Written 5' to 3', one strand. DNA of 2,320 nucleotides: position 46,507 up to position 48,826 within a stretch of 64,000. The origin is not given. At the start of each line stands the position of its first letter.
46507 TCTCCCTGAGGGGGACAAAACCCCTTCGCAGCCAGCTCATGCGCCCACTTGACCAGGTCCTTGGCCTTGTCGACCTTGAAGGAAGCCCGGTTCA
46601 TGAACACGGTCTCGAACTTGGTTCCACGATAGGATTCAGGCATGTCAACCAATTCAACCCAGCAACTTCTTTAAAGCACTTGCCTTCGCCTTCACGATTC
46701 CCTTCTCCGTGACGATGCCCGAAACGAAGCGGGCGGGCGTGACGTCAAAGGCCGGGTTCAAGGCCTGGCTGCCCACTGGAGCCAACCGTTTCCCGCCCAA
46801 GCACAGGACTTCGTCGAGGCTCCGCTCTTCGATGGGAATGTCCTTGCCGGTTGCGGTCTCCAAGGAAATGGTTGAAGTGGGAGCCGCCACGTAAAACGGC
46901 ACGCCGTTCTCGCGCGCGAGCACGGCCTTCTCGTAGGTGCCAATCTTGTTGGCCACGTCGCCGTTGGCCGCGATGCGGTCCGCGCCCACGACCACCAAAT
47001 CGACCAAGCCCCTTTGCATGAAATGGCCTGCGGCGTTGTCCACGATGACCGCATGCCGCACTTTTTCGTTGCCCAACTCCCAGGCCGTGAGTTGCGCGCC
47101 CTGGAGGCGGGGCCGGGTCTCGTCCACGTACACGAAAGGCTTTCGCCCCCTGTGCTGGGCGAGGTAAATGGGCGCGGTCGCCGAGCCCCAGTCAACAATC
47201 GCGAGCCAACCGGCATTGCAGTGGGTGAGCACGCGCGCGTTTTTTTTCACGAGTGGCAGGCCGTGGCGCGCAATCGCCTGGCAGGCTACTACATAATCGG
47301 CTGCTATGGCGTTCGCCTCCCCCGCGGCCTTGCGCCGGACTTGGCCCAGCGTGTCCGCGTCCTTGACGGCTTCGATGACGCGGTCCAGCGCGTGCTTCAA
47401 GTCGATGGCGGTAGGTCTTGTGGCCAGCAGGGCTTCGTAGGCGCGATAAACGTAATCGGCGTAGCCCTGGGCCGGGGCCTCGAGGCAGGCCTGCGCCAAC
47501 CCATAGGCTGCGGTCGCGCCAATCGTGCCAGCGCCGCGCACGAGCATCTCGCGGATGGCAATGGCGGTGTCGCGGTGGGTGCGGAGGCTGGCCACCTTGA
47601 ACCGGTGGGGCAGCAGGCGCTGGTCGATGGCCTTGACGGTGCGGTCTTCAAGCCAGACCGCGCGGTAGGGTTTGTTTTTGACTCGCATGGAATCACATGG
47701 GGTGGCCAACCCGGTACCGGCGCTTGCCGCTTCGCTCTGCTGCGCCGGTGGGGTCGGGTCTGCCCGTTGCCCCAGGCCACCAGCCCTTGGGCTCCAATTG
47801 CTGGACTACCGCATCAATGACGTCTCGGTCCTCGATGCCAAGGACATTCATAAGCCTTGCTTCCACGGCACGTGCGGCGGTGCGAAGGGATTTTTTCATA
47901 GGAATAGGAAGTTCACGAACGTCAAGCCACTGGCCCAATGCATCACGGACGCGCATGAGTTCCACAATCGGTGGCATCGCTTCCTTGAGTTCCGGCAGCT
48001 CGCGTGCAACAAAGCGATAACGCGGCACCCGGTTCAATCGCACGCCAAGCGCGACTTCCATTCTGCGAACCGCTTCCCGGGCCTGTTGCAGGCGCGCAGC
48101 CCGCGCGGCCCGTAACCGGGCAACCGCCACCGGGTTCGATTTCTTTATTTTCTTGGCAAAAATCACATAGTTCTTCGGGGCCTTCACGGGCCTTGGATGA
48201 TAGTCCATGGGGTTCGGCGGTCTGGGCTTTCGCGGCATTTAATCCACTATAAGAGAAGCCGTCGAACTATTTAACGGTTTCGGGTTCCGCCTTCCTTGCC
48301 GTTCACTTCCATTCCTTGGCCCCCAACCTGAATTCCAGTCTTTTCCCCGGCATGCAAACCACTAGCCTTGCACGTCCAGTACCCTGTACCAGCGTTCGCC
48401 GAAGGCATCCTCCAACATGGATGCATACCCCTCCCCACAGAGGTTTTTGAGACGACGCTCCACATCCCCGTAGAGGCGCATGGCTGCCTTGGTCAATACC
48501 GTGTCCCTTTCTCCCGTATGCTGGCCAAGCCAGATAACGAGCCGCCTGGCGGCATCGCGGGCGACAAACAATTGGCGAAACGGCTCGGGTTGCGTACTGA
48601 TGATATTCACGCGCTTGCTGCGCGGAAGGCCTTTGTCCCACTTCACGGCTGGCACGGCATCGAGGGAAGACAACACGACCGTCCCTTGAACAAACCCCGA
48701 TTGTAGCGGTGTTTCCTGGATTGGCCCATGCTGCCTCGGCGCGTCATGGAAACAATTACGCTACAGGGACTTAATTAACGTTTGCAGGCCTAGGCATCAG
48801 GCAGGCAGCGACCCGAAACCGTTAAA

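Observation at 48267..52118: Three genes share an identical 17-bp BRE/TATA promoter module, including a tandem pair of large paralogous basic proteins of unknown function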

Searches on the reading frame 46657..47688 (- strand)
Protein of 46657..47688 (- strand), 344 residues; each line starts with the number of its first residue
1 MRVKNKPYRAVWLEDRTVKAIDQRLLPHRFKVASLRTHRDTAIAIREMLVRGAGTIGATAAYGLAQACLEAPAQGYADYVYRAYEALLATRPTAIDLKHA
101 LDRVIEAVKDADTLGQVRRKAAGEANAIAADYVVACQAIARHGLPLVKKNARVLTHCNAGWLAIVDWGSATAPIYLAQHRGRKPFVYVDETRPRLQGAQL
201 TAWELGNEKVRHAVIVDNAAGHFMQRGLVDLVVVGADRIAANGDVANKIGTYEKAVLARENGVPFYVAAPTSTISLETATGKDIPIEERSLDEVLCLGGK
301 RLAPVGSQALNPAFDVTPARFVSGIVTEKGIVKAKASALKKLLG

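Call 60: list_cluster_members(proteins=[window:46657-47688:-, window:60532-61680:+, window:56160-57023:-, window:52689-55694:+, window:47696-48208:-, window:48365-48676:-, P0001, P0003, window:52134-52634:-])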
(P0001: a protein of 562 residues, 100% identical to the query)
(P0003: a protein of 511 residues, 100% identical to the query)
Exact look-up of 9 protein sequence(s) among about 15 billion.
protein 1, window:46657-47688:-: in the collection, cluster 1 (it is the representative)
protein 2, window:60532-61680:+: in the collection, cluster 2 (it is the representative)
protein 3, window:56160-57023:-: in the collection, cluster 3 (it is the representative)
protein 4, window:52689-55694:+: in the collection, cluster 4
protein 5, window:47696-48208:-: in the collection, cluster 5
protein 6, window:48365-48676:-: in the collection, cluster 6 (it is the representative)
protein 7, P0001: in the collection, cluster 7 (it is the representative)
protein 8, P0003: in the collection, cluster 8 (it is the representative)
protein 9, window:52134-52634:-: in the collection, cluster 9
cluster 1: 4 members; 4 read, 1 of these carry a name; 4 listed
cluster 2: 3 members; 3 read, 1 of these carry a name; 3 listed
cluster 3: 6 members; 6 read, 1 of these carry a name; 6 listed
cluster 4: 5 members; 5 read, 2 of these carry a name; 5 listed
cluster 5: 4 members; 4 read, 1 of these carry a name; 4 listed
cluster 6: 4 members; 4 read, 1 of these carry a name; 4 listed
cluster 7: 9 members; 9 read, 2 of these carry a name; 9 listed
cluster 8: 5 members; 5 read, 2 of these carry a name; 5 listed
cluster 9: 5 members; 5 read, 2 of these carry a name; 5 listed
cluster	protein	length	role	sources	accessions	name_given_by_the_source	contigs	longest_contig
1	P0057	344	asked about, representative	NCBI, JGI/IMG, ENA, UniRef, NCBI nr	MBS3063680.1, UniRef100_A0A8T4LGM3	MAG: S-methyl-5-thioribose-1-phosphate isomerase [Candidatus Diapherotrites archaeon] | Putative methylthioribose-1-phosphate isomerase n=1 Tax=Candidatus Iainarchaeum sp. ... | S-methyl-5-thioribose-1-phosphate isomerase [Candidatus Diapherotrites archaeon]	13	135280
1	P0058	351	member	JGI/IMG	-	-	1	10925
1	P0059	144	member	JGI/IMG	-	-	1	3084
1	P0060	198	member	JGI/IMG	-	-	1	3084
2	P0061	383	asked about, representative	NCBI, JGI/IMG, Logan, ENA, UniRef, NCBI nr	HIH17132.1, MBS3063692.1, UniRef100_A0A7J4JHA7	MAG TPA: NAD(P)/FAD-dependent oxidoreductase [Candidatus Diapherotrites archaeon] | NAD(P)/FAD-dependent oxidoreductase n=1 Tax=Candidatus Iainarchaeum sp. TaxID=3101447 ... | NAD(P)/FAD-dependent oxidoreductase [Candidatus Diapherotrites archaeon]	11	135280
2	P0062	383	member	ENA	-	-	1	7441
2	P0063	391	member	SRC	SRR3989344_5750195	-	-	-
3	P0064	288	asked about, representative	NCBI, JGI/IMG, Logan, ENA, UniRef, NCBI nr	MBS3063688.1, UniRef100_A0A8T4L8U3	MAG: hypothetical protein J4203_07535 [Candidatus Diapherotrites archaeon] | KaiC domain-containing protein n=1 Tax=Candidatus Iainarchaeum sp. TaxID=3101447 ... | hypothetical protein [Candidatus Diapherotrites archaeon]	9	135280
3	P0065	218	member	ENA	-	-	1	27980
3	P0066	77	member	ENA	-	-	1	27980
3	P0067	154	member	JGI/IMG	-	-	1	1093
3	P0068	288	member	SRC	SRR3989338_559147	-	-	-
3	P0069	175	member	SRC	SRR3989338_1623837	-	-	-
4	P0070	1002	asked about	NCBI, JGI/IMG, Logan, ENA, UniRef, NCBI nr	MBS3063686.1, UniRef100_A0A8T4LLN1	MAG: hypothetical protein J4203_07525 [Candidatus Diapherotrites archaeon] | Fibronectin type-III domain-containing protein n=1 Tax=Candidatus Iainarchaeum sp. ... | hypothetical protein [Candidatus Diapherotrites archaeon]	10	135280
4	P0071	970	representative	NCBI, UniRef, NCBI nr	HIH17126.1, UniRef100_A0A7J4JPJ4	MAG TPA: hypothetical protein HA252_07010 [Candidatus Diapherotrites archaeon] | Fibronectin type-III domain-containing protein n=1 Tax=Candidatus Iainarchaeum sp. ... | hypothetical protein [Candidatus Diapherotrites archaeon]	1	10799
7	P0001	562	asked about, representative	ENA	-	-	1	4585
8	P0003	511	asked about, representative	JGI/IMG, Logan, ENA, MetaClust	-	\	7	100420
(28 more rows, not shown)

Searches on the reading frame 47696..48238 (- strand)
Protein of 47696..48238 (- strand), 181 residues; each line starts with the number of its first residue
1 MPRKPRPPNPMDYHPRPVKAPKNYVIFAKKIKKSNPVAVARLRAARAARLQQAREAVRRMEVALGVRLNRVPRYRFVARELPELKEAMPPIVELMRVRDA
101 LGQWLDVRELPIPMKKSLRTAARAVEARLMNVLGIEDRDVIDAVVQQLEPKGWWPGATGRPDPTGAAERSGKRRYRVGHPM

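Call 9: search_protein_families(library=pfam, proteins=[window:47696-48238:-], max_evalue=1)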
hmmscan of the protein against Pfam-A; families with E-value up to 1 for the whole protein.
window:47696-48238:- (181 aa): 2 families
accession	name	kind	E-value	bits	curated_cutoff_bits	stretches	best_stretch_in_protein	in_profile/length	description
PF11870.13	LutB_C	-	0.042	14.6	26.8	1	74-123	44-84/88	Lactate utilisation protein B, C-terminal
PF01480.22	PWI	-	0.16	12.8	22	1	125-151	7-33/72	PWI domain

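Call 10: search_protein_families(library=ncbifam, proteins=[window:47696-48238:-], max_evalue=1)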
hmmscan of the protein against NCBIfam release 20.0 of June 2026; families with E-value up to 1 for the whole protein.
window:47696-48238:- (181 aa): 0 families

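Call 37: search_protein_families(library=phrogs, proteins=[window:47696-48238:-], max_evalue=1)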
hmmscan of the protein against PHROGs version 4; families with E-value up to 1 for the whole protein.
window:47696-48238:- (181 aa): 3 families
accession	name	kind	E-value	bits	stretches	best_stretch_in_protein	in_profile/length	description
phrog_27695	-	unknown function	0.045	15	1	97-154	37-88/88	-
phrog_11332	-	unknown function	0.08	14.1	1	48-83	16-48/63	-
phrog_37889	-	other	0.37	10.9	1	22-108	16-104/306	pseudomurein endosiopeptidase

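Call 38: search_protein_families(library=padloc, proteins=[window:47696-48238:-], max_evalue=1)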
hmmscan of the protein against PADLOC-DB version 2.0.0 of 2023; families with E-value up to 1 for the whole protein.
window:47696-48238:- (181 aa): 0 families

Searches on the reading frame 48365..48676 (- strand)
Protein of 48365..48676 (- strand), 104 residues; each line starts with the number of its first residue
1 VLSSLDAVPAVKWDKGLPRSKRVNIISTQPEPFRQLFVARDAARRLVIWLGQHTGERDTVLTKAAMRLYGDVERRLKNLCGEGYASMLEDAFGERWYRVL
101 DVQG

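Call 9: search_protein_families(library=pfam, proteins=[window:48365-48676:-], max_evalue=1)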
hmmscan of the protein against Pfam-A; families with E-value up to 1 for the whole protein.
window:48365-48676:- (104 aa): 0 families

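Call 10: search_protein_families(library=ncbifam, proteins=[window:48365-48676:-], max_evalue=1)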
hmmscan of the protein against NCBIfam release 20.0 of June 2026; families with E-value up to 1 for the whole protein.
window:48365-48676:- (104 aa): 1 family
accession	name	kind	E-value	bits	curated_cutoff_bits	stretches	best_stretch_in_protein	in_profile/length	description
NF040920.1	CD1871A_fam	domain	0.037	13.9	32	1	46-64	9-27/38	CD1871A family CXXC motif-containing protein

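Call 37: search_protein_families(library=phrogs, proteins=[window:48365-48676:-], max_evalue=1)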
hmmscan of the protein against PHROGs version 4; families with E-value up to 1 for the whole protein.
window:48365-48676:- (104 aa): 1 family
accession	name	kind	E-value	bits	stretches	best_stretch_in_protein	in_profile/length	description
phrog_28032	-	unknown function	0.39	11.8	0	76-91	17-32/47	-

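Call 38: search_protein_families(library=padloc, proteins=[window:48365-48676:-], max_evalue=1)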
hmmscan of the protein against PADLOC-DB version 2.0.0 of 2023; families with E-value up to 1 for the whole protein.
window:48365-48676:- (104 aa): 0 families
